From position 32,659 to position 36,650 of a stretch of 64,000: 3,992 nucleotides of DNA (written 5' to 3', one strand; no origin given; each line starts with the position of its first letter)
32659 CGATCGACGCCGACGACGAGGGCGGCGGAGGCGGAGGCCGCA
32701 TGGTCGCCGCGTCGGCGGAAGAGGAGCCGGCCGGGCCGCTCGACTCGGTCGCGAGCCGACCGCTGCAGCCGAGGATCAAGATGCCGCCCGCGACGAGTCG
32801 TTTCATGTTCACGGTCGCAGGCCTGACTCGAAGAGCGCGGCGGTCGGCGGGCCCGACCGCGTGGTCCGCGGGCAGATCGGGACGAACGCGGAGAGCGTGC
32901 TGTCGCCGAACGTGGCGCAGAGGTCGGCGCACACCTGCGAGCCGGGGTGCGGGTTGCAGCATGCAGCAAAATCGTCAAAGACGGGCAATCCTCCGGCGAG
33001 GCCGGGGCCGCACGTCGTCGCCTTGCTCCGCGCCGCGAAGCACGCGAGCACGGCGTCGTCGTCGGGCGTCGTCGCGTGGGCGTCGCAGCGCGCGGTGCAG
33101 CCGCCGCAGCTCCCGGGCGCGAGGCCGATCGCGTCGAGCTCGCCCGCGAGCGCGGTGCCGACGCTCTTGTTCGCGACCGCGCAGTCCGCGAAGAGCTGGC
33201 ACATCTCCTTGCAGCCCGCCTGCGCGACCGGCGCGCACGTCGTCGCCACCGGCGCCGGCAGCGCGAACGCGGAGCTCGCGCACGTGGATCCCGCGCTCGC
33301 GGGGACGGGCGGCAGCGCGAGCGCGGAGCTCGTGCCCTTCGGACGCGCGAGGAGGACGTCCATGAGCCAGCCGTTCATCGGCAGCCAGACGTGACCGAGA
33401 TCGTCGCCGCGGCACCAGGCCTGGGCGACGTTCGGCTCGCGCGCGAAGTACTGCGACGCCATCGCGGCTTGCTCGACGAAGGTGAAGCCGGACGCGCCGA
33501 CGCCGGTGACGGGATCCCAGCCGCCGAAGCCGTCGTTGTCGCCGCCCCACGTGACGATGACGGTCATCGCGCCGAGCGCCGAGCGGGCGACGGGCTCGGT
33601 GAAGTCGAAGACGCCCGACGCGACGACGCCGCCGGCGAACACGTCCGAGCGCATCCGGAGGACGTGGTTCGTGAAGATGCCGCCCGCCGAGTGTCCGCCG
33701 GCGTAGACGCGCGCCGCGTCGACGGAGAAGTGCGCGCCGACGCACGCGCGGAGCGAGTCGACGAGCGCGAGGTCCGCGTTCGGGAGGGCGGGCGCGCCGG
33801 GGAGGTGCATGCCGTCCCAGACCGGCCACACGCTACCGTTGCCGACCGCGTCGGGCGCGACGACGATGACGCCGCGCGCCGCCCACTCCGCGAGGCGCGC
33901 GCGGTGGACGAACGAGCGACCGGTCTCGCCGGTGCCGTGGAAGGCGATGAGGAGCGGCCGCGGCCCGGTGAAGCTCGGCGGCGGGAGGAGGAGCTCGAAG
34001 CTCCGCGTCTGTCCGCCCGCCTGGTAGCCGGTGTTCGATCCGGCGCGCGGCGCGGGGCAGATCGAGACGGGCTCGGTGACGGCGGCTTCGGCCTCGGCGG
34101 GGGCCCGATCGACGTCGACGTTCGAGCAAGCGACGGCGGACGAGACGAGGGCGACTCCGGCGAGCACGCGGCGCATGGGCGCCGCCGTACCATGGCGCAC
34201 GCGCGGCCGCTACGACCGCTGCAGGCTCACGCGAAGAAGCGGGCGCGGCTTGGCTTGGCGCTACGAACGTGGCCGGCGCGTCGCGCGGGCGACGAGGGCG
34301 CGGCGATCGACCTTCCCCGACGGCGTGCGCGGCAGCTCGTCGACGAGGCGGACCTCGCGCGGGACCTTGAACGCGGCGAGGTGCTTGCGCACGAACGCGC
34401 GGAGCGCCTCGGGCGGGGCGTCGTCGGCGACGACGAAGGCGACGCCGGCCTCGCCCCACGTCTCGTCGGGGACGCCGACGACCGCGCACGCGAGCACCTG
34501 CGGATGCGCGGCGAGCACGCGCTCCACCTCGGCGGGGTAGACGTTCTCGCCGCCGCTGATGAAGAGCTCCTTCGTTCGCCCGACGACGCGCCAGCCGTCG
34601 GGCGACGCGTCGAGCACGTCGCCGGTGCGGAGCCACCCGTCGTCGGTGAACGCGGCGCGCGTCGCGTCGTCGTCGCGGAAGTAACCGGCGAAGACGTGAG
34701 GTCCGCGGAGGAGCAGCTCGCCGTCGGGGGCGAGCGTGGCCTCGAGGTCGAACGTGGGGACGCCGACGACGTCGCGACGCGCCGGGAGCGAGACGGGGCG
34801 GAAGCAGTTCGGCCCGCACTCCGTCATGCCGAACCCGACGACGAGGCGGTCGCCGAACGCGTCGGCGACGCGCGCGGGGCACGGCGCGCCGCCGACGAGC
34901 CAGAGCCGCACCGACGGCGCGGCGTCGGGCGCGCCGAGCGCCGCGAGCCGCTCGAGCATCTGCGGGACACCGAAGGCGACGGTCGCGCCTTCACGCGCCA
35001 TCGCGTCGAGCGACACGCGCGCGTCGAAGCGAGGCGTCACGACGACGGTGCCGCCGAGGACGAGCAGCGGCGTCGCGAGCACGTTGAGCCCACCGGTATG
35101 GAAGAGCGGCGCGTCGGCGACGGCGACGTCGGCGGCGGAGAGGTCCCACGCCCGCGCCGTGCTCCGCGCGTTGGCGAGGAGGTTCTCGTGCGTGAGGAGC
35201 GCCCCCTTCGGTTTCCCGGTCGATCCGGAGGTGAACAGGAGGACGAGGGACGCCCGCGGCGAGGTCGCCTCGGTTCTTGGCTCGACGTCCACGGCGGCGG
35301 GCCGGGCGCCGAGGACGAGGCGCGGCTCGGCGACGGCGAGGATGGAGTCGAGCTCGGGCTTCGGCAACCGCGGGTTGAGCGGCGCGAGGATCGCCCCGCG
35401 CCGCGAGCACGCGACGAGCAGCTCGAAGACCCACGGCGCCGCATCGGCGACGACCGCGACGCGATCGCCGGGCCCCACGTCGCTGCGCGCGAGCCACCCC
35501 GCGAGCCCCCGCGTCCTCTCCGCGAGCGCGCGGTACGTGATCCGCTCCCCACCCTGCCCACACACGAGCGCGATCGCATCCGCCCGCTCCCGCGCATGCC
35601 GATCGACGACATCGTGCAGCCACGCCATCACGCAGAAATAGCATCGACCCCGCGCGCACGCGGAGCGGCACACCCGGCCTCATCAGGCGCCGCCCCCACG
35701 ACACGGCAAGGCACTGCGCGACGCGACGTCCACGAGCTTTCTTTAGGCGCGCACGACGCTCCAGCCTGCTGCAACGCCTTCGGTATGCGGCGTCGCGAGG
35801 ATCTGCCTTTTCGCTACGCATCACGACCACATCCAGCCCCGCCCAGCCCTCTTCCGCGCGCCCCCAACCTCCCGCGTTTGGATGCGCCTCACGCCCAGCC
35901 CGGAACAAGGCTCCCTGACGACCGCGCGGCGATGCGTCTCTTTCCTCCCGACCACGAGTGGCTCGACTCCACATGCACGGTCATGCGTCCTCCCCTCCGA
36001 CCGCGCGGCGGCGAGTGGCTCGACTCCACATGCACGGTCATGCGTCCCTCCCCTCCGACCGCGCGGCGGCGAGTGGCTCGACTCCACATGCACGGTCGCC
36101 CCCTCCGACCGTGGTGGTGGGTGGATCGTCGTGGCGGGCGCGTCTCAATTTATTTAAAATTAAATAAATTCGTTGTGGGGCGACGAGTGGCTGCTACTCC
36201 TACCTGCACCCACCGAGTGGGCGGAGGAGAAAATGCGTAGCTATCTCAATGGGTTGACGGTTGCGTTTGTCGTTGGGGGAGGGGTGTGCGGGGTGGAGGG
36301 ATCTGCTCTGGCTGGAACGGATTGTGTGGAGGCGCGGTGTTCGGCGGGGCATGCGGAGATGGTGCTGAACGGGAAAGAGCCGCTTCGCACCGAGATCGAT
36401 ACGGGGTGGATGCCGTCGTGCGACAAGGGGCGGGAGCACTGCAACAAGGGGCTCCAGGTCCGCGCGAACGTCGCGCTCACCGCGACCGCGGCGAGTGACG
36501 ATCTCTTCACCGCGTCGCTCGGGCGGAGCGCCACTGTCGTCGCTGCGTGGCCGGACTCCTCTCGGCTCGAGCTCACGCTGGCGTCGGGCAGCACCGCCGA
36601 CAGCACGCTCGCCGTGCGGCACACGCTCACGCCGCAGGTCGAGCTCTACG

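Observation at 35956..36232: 57-bp tandem repeats plus a 24-bp all-A/T perfect palindrome upstream of a MYXO-CTERM protein gene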

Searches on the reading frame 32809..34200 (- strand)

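Call 13: search_protein_families(library=ncbifam, proteins=[window:32809-34200:-], max_evalue=0.01)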
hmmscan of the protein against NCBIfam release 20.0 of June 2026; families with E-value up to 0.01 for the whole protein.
window:32809-34200:- (463 aa): 3 families
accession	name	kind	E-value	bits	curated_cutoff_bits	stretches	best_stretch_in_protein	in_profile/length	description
NF050058.1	e_dPHAscl_type1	hypoth_equivalog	1.3e-19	70.7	150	1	63-198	5-139/276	extracellular catalytic domain type 1 short-chain-length polyhydroxyalkanoate depolymerase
TIGR01840.1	esterase_phb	subfamily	5.9e-13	48.8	107.85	1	74-210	6-142/213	PHB depolymerase family esterase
TIGR02821.1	fghA_ester_D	equivalog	0.00032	20.3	281.7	0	66-119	27-81/275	S-formylglutathione hydrolase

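Call 14: search_protein_families(library=pfam, proteins=[window:32809-34200:-], max_evalue=0.01)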
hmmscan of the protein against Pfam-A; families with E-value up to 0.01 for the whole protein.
window:32809-34200:- (463 aa): 4 families
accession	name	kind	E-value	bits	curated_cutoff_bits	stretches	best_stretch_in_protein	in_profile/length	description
PF00326.27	Peptidase_S9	-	1.6e-07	31.5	22.6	1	150-203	52-104/213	Prolyl oligopeptidase family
PF10503.15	Esterase_PHB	-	2.1e-07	30.9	23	1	67-216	2-147/219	Esterase PHB depolymerase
PF12146.15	Hydrolase_4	-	3.9e-05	23.5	27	1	80-211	3-125/239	Serine aminopeptidase, S33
PF12697.13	Abhydrolase_6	-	0.00026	22.1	26.3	1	87-261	4-140/217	Alpha/beta hydrolase family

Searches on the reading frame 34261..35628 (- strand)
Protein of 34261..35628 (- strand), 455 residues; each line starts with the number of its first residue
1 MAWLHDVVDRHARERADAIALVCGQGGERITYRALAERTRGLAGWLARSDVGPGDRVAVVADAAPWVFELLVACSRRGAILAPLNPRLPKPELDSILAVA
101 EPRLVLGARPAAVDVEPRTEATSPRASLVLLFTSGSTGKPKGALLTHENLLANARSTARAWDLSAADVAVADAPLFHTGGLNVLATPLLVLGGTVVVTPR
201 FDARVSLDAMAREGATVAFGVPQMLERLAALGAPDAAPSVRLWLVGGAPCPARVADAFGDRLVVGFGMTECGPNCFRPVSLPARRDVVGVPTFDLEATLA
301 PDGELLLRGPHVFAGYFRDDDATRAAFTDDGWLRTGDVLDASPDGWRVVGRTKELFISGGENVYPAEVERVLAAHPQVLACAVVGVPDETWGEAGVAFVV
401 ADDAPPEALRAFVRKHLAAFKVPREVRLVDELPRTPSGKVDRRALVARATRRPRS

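Call 13: search_protein_families(library=ncbifam, proteins=[window:34261-35628:-], max_evalue=0.01)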
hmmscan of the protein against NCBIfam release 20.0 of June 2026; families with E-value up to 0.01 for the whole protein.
window:34261-35628:- (455 aa): 106 families (the best 25 are shown)
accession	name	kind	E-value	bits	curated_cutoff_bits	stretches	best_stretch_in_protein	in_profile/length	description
NF004837.0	PRK06187.1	subfamily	1.6e-98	330.3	476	2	120-449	165-522/531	long-chain-fatty-acid--CoA ligase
NF006572.0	PRK09088.1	equivalog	2.4e-92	310.2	696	1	6-446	5-484/491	acyl-CoA synthetase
NF005702.0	PRK07514.1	subfamily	2.3e-82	277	558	2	129-446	161-497/506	malonyl-CoA synthase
NF005307.0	PRK06839.1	equivalog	1.5e-81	274.6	748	2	122-449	146-493/496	o-succinylbenzoate--CoA ligase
NF005801.1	PRK07656.1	equivalog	1.5e-79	268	657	2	112-444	151-498/500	FadD3 family acyl-CoA ligase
NF052269.1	Staph_lig_FadD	equivalog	6e-79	265.7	650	2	126-447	151-491/499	long-chain-fatty-acid--CoA ligase FadD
NF004114.0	PRK05605.1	equivalog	9e-79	265.3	766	2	119-446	215-566/575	long-chain-fatty-acid--CoA ligase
NF009233.0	PRK12583.1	subfamily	1.8e-77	261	832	2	116-445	192-546/558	fatty acid CoA ligase family protein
NF002966.0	PRK03640.1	equivalog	2.7e-73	247.2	556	1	9-448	9-479/483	o-succinylbenzoate--CoA ligase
TIGR01923.1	menE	equivalog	2.2e-70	237.7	330.15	1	31-445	1-442/442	o-succinylbenzoate--CoA ligase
NF005858.0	PRK07787.1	subfamily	8.6e-70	235.5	575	1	25-446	22-469/471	acyl-CoA synthetase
NF006182.0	PRK08316.1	subfamily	1.7e-69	234.7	663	2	126-448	172-516/523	fatty acyl-CoA synthetase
NF004511.1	PRK05852.1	equivalog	4.3e-69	233.5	650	2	129-448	159-503/505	FadD7 family fatty acid--CoA ligase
NF004797.0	PRK06145.1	equivalog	3e-65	220.5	850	3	302-446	345-492/499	acyl-CoA synthetase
NF006181.0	PRK08314.1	subfamily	3.4e-64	217.1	705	2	116-449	195-554/563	long-chain-fatty-acid--CoA ligase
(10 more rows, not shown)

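Call 14: search_protein_families(library=pfam, proteins=[window:34261-35628:-], max_evalue=0.01)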
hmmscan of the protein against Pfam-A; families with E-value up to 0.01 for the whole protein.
window:34261-35628:- (455 aa): 2 families
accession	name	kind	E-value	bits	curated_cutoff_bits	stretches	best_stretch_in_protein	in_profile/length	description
PF00501.34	AMP-binding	-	1.6e-67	228.4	29.9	2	117-317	153-384/384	AMP-binding enzyme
PF13193.12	AMP-binding_C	-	1.6e-24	87.1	24.5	1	367-439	1-76/76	AMP-binding enzyme C-terminal domain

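Call 64: find_encoding_contigs(protein=window:34261-35628:-, flank=3000, max_places=5)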
Protein window:34261-35628:- (455 aa): no gene with exactly this product is on record in the collection.

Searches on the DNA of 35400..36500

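Call 35: search_rna_families(source=window, start=35400, end=36500, threshold=evalue, max_evalue=10)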
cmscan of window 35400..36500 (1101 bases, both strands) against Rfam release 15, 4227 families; matches with E-value up to 10: 0.
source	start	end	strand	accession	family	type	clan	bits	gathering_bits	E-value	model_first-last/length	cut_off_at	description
